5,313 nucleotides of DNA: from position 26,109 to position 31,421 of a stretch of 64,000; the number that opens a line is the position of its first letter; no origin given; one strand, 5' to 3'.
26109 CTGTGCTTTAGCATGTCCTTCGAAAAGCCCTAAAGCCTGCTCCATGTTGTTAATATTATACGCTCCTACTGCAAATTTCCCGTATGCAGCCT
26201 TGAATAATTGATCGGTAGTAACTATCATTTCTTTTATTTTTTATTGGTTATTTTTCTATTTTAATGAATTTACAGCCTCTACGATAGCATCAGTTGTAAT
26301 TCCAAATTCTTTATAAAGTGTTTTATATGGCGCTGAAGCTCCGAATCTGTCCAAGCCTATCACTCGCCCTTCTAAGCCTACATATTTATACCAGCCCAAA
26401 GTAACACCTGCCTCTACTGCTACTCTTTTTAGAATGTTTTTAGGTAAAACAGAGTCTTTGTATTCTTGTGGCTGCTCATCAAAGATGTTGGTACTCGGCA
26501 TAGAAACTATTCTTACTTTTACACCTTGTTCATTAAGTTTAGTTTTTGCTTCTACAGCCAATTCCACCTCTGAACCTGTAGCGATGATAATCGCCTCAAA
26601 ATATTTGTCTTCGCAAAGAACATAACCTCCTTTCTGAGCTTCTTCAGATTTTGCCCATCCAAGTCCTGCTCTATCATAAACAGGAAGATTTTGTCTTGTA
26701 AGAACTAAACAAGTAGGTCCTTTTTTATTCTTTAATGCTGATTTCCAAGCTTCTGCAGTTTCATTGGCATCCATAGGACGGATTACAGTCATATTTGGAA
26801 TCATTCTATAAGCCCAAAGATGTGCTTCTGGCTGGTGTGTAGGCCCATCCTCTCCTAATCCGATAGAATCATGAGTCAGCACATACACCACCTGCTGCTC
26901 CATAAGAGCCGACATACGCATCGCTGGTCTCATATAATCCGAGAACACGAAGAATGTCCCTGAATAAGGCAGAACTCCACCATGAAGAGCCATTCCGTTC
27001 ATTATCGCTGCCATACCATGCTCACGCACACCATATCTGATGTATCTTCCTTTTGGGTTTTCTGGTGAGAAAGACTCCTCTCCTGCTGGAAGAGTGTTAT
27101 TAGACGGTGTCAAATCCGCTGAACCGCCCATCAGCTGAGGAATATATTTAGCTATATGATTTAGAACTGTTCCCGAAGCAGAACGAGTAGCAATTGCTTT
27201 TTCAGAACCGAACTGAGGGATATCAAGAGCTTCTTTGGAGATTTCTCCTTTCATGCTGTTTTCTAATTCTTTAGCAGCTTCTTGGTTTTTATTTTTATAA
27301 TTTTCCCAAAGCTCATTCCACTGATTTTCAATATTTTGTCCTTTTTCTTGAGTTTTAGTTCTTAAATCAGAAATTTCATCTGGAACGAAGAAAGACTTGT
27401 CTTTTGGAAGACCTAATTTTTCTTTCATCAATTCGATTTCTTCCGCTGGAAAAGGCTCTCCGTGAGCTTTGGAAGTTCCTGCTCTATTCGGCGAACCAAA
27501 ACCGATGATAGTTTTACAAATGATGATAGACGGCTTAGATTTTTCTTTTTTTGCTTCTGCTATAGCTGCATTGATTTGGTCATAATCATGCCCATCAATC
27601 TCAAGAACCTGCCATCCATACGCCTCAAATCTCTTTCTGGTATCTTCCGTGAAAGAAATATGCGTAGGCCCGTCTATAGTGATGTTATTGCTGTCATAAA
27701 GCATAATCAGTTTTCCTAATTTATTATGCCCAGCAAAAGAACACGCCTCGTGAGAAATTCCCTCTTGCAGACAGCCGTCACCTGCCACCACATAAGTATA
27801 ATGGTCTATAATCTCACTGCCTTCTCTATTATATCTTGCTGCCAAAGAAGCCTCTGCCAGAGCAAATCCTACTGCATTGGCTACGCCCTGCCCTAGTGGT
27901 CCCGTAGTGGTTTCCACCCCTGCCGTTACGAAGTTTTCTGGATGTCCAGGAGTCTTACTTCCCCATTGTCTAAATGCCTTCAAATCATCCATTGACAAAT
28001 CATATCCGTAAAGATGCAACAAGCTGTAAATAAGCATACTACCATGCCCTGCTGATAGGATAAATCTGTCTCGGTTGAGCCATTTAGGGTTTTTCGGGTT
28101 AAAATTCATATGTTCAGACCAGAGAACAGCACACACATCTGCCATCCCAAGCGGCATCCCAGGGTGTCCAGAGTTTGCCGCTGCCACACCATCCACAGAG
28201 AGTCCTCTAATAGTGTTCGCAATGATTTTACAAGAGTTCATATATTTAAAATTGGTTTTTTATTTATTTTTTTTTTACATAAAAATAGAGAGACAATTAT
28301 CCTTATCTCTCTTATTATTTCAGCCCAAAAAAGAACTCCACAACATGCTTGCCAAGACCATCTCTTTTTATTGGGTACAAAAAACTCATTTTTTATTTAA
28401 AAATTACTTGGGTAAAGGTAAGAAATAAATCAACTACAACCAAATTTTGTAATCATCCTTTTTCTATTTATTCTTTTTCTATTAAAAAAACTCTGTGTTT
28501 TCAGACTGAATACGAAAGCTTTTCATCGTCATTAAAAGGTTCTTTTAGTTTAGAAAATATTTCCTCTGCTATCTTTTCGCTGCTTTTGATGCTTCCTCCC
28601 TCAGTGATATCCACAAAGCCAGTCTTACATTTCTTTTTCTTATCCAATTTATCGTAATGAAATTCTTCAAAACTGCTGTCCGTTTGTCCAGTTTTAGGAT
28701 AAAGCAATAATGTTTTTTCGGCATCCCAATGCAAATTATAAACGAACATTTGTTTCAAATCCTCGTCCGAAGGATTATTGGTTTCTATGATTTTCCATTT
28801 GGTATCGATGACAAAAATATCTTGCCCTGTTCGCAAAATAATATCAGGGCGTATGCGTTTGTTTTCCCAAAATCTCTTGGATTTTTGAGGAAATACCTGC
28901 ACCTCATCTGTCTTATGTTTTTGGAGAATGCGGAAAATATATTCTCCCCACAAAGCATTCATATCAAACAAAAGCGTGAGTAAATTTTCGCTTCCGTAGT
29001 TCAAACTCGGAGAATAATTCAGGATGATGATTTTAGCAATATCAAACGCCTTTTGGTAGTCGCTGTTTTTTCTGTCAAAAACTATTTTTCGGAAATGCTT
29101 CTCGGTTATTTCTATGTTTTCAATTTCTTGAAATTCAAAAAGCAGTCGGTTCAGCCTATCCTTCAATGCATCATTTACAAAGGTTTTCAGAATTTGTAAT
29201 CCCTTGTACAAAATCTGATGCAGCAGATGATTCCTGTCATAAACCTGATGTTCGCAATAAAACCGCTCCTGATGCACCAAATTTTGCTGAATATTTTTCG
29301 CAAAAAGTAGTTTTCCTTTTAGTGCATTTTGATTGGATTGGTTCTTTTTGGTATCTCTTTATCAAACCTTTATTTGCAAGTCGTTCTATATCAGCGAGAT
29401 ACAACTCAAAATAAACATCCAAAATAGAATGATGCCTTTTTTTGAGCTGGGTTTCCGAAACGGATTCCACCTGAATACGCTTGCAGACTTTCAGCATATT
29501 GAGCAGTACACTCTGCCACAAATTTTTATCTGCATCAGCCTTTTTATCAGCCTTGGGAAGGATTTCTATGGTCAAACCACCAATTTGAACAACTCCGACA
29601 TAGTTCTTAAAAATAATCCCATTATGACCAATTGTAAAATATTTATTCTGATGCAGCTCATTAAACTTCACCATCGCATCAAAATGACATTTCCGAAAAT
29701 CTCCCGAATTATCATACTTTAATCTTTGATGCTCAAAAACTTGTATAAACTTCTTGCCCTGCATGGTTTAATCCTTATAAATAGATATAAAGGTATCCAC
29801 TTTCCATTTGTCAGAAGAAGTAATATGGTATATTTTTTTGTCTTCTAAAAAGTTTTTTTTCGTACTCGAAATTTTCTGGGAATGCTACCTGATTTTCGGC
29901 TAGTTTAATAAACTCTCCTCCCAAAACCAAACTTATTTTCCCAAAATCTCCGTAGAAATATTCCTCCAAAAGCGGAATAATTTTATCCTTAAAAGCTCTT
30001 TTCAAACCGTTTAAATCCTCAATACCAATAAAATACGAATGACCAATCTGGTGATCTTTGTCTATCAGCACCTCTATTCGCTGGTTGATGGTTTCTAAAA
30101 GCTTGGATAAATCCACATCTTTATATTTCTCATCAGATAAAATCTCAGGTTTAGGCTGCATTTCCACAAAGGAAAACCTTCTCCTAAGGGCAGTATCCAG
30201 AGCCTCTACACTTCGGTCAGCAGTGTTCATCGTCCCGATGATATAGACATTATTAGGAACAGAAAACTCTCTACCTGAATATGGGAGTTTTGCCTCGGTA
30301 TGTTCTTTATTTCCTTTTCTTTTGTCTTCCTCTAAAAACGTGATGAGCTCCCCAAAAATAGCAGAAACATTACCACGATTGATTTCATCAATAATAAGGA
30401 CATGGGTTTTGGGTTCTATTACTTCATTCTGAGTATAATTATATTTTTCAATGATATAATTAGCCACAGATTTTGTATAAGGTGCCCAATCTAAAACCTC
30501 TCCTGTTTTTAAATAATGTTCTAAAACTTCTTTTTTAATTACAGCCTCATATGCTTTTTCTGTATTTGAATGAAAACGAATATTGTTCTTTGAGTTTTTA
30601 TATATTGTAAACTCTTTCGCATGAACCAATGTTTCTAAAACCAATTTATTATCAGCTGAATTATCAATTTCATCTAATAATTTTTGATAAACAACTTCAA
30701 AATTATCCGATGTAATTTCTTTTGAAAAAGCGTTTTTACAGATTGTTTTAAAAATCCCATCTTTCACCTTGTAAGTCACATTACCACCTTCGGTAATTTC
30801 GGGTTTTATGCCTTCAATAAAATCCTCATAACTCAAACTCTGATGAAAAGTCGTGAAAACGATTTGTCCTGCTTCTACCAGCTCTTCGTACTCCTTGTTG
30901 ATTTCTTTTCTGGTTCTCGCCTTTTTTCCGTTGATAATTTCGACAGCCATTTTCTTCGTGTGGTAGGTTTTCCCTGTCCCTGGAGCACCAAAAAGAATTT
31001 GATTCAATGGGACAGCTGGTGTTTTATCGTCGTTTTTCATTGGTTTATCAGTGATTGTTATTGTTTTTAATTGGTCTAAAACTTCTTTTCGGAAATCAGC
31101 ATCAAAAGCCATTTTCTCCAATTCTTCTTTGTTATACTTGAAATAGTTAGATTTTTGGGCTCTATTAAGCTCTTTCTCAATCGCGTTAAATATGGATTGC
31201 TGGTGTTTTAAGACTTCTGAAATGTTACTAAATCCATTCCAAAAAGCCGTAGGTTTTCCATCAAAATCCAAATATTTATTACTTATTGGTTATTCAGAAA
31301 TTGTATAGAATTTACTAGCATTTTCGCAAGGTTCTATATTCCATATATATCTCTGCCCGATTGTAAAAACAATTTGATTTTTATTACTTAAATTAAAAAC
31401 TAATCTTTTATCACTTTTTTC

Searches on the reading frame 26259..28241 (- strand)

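Call 79: search_protein_families(library=padloc, max_evalue=1e-10, proteins=[window:26259-28241:-])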
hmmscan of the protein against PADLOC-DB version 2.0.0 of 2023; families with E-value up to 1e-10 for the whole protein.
window:26259-28241:- (661 aa): 0 families

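Call 82: search_protein_families(library=pfam, max_evalue=0.001, proteins=[window:26259-28241:-])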
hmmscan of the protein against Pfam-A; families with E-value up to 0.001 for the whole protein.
window:26259-28241:- (661 aa): 6 families
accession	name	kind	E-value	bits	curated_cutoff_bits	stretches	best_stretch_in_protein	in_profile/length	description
PF00456.26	Transketolase_N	-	3.4e-149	496.8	22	1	6-334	4-333/334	Transketolase, thiamine diphosphate binding domain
PF02779.29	Transket_pyr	-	2.2e-58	197.2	27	1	349-520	2-173/174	Transketolase, pyrimidine binding domain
PF22613.1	Transketolase_C_1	-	1.5e-42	144.8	27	1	538-649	1-113/113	Transketolase-like TK C-terminal domain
PF02780.25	Transketolase_C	-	5.1e-16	59.1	25.9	1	544-653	6-124/124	Transketolase, C-terminal domain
PF00676.26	E1_dh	-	0.00044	19.7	22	1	109-240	96-220/300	Dehydrogenase E1 component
PF13292.11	DXP_synthase_N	-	0.0009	19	21.2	0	99-189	96-175/274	1-deoxy-D-xylulose-5-phosphate synthase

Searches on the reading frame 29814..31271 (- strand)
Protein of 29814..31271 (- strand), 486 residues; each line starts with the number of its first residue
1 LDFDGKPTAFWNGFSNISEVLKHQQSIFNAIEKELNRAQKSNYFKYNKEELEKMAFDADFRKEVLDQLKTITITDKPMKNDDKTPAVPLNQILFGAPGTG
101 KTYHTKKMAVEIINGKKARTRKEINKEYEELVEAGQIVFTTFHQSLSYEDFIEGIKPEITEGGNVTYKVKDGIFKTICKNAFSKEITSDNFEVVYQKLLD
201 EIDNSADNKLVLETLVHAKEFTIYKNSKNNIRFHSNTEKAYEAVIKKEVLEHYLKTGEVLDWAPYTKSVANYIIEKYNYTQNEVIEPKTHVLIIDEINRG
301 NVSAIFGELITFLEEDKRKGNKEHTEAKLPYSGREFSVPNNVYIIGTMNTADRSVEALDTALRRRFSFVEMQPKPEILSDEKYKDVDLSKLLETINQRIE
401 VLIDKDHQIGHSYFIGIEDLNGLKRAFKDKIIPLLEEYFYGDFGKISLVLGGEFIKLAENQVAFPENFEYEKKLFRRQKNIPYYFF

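Call 79: search_protein_families(library=padloc, max_evalue=1e-10, proteins=[window:29814-31271:-])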
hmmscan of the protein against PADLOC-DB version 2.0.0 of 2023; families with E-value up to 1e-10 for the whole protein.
window:29814-31271:- (486 aa): 2 families
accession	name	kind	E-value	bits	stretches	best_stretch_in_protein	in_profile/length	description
PDLC03547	REase_II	-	4.3e-17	59.9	1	287-409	344-484/585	Type II restriction enzyme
PDLC03448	REase_II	-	1.4e-14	51.2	1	88-370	446-720/857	Type II restriction enzyme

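Call 82: search_protein_families(library=pfam, max_evalue=0.001, proteins=[window:29814-31271:-])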
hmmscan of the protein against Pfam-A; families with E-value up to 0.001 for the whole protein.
window:29814-31271:- (486 aa): 2 families
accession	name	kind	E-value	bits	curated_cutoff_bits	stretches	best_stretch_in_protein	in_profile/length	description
PF07728.20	AAA_5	-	1.6e-17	64.2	22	1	93-366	4-139/139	AAA domain (dynein-related subfamily)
PF00004.35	AAA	-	6.8e-07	30.2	21.2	0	284-369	57-126/131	ATPase family associated with various cellular activities (AAA)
